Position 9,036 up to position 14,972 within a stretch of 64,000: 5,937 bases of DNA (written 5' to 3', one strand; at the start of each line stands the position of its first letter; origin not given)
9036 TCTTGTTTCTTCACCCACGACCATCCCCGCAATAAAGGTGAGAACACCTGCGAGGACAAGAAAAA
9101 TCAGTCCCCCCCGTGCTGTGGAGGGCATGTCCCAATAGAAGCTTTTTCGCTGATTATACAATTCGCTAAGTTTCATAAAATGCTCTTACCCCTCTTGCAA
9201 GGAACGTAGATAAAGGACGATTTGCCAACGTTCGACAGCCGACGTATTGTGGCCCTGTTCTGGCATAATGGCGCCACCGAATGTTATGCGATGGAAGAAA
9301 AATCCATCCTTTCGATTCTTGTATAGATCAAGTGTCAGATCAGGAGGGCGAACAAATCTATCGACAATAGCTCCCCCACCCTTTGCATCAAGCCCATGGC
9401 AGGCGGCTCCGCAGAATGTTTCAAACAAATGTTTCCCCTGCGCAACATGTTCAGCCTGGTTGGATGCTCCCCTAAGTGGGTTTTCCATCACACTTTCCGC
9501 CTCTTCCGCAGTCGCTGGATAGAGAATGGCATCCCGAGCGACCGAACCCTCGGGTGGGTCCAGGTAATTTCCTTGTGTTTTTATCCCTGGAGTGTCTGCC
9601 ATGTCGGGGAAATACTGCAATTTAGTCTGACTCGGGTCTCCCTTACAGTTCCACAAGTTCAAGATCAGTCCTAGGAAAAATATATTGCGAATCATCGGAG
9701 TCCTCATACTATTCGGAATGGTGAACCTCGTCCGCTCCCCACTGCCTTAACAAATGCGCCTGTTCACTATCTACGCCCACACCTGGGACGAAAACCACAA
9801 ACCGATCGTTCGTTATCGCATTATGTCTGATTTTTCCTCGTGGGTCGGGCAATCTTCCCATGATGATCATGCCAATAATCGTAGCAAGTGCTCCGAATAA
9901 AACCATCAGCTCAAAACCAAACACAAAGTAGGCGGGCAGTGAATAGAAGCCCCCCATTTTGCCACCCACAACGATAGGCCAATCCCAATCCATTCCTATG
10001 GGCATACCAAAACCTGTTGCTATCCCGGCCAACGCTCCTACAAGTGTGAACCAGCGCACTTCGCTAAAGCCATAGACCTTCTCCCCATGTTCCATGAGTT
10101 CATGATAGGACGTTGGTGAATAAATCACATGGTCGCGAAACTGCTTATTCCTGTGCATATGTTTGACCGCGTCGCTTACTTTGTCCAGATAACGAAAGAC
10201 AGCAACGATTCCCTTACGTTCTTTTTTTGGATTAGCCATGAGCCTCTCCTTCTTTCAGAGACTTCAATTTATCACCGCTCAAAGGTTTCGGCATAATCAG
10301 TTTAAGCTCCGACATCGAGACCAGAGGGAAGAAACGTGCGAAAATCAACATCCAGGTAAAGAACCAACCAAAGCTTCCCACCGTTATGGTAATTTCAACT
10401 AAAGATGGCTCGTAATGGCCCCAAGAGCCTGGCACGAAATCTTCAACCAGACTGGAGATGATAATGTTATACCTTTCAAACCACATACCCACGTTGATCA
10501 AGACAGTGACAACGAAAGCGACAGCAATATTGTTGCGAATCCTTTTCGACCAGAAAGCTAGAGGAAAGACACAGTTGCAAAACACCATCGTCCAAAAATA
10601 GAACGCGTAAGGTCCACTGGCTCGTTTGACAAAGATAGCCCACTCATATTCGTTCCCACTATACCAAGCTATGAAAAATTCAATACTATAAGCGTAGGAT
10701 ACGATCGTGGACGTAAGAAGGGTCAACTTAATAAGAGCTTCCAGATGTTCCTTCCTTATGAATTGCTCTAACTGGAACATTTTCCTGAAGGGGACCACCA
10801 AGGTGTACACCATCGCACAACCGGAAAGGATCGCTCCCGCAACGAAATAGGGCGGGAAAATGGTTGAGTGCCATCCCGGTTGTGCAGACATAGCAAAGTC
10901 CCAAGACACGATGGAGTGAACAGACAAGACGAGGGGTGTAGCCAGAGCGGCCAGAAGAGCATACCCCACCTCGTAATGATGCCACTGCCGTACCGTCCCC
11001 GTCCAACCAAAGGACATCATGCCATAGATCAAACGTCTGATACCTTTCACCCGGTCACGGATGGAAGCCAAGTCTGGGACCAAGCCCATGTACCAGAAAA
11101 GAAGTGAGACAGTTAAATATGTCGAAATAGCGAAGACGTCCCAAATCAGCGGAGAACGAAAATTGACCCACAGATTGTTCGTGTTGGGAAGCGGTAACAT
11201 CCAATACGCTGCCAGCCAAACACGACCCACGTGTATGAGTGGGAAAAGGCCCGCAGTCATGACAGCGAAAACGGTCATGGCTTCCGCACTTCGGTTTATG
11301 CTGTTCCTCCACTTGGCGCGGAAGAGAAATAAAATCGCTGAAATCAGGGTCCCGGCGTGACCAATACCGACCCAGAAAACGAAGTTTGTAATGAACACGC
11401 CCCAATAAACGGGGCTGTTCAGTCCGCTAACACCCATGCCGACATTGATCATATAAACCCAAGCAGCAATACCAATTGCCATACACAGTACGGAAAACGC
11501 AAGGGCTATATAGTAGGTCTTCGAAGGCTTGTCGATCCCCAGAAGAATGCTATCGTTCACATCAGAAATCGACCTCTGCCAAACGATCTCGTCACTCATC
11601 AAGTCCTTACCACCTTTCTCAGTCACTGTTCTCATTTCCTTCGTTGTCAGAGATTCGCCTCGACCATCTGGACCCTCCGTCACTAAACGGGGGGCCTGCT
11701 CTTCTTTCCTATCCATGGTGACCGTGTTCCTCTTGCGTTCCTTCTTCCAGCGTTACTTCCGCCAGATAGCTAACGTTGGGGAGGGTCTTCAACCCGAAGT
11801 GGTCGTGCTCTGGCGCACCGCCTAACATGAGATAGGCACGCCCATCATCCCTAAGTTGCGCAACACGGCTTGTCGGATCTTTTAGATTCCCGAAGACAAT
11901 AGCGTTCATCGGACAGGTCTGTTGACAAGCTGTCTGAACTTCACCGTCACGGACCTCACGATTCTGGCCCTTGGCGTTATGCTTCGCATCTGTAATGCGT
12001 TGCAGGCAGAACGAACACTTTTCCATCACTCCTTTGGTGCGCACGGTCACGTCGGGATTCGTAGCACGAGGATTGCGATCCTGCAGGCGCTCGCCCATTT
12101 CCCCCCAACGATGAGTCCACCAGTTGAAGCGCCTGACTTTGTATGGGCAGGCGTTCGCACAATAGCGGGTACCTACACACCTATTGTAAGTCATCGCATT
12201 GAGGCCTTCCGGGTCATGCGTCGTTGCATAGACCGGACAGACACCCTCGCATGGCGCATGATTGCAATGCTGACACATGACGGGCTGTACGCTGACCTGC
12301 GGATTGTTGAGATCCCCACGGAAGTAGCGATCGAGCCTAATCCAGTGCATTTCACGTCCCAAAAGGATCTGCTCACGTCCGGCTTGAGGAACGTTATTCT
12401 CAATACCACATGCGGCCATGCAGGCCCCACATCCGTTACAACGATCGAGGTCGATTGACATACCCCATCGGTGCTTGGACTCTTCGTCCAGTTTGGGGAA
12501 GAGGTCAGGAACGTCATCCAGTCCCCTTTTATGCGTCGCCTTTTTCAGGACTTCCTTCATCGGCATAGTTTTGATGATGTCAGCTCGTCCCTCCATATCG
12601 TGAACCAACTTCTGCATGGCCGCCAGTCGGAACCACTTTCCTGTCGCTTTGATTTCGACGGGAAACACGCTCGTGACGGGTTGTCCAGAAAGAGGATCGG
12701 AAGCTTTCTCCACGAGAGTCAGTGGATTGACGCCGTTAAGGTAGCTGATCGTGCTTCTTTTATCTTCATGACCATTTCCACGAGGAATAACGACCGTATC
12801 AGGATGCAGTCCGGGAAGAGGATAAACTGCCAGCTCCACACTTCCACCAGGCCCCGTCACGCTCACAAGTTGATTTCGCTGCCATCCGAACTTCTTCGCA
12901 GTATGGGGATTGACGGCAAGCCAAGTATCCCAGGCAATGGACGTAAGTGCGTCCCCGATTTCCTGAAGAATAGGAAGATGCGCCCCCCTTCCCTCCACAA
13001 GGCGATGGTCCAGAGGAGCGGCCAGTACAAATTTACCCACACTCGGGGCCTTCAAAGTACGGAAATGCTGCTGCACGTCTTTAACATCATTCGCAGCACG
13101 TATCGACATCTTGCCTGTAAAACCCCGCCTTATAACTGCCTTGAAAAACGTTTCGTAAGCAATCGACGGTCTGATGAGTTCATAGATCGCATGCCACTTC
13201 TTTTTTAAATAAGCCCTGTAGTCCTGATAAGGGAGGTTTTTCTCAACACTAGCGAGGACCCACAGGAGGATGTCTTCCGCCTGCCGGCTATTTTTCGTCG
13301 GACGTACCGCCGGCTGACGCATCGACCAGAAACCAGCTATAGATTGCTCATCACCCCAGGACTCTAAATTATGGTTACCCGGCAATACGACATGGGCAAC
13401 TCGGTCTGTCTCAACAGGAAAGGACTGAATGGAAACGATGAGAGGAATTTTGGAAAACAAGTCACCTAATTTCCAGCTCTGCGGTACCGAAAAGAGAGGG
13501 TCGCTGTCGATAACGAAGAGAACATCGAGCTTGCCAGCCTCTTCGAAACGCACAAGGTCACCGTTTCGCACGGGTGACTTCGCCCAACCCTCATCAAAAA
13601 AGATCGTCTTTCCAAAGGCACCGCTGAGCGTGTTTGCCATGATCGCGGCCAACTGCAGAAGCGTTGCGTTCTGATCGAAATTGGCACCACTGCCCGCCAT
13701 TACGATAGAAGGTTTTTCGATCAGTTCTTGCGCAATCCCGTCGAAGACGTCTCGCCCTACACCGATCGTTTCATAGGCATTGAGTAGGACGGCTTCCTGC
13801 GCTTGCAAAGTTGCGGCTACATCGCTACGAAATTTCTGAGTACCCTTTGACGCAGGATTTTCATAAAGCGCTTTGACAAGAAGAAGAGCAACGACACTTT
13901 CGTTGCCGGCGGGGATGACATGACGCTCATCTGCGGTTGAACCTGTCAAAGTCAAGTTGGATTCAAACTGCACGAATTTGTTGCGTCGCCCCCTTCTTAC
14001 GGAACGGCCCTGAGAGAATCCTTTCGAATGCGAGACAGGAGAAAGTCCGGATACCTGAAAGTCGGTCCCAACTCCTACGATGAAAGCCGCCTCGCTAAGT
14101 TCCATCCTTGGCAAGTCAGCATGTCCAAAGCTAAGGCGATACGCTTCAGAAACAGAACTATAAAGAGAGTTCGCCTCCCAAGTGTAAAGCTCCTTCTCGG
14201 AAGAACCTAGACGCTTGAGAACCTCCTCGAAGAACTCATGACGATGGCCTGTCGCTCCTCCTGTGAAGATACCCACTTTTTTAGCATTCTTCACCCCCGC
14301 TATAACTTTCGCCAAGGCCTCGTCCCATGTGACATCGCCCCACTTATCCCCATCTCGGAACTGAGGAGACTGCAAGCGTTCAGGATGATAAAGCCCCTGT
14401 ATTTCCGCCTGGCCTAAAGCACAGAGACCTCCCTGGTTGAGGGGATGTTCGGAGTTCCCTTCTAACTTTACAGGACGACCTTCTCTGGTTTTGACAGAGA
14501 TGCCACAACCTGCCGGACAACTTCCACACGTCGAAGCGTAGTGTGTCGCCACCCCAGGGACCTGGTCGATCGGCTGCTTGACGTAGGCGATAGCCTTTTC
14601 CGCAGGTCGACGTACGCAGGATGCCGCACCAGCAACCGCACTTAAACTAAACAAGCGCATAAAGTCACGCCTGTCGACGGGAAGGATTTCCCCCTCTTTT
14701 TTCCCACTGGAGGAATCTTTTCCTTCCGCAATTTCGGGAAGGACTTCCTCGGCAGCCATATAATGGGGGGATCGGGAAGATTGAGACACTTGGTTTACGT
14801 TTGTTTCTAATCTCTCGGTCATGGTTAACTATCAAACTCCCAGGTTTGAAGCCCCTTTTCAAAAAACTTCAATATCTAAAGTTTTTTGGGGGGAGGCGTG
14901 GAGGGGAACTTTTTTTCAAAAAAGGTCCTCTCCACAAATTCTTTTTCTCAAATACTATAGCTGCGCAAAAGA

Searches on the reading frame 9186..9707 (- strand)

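Call 100: search_protein_families(library=pfam, proteins=[window:9186-9707:-], max_evalue=0.00001)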
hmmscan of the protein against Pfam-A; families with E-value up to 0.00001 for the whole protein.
window:9186-9707:- (173 aa): 1 family
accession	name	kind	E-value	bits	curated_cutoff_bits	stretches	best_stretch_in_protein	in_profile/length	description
PF13442.11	Cytochrome_CBB3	-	4.1e-08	33.9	27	1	88-167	3-68/68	Cytochrome C oxidase, cbb3-type, subunit III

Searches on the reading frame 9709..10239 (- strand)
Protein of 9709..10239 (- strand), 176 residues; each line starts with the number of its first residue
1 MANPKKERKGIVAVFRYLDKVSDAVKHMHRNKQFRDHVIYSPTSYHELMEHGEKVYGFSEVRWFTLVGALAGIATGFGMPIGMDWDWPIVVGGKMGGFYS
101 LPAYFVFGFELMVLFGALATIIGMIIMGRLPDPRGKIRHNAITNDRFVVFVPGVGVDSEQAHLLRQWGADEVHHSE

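Call 100: search_protein_families(library=pfam, proteins=[window:9709-10239:-], max_evalue=0.00001)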
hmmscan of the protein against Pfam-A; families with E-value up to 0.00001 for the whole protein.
window:9709-10239:- (176 aa): 1 family
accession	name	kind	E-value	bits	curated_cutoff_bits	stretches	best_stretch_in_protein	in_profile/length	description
PF11821.13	ActD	-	2.3e-29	102.7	25.7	1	9-173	1-169/170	Alternative complex III, ActD subunit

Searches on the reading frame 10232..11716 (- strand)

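Call 100: search_protein_families(library=pfam, proteins=[window:10232-11716:-], max_evalue=0.00001)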
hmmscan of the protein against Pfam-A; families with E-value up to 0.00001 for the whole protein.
window:10232-11716:- (494 aa): 1 family
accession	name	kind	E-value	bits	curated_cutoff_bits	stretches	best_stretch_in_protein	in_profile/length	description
PF03916.19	NrfD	-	2.4e-23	83.7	25.8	1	96-423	2-309/313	Polysulphide reductase, NrfD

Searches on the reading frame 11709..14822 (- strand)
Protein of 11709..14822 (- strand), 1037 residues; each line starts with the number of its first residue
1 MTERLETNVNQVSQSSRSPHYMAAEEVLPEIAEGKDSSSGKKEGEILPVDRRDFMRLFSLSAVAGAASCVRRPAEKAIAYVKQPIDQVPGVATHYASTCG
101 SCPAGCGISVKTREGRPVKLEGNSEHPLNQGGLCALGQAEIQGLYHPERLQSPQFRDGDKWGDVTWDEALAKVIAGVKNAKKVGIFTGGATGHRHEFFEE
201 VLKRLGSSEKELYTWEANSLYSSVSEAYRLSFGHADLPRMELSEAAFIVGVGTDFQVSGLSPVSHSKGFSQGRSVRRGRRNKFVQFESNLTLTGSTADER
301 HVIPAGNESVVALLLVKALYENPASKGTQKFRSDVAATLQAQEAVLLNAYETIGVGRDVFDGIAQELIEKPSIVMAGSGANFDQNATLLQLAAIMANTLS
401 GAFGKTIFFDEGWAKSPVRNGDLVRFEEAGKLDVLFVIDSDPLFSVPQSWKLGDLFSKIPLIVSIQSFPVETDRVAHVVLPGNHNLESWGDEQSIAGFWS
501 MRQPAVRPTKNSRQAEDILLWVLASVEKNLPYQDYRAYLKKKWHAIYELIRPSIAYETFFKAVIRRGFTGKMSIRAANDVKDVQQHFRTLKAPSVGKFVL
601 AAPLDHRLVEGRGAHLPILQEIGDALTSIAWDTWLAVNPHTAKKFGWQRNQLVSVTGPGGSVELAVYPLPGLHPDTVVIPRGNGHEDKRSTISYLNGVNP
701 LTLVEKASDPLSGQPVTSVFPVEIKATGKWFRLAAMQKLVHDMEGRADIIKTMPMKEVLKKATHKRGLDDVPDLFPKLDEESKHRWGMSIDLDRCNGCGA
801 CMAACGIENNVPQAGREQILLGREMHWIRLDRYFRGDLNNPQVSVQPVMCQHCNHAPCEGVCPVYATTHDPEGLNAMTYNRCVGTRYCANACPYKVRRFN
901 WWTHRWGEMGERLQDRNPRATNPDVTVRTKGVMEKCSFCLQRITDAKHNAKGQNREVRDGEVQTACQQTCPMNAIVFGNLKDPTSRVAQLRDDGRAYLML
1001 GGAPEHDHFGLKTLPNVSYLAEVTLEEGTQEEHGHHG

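Call 100: search_protein_families(library=pfam, proteins=[window:11709-14822:-], max_evalue=0.00001)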
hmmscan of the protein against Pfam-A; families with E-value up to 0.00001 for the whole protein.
window:11709-14822:- (1037 aa): 5 families
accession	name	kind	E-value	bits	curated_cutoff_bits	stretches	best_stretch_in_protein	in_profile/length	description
PF12838.12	Fer4_7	-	7.6e-14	52.4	27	1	794-864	1-50/52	4Fe-4S dicluster domain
PF13247.11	Fer4_11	-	1.9e-11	44.5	26.2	1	844-905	4-67/100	4Fe-4S dicluster domain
PF04879.21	Molybdop_Fe4S4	-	2.1e-11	44.1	22.7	1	95-145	4-54/55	Molybdopterin oxidoreductase Fe4S4 domain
PF00384.28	Molybdopterin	-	5e-11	42.7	24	1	149-519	1-347/353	Molybdopterin oxidoreductase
PF01568.27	Molydop_binding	-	2.3e-08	34.5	26.8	1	634-715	31-104/110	Molydopterin dinucleotide binding domain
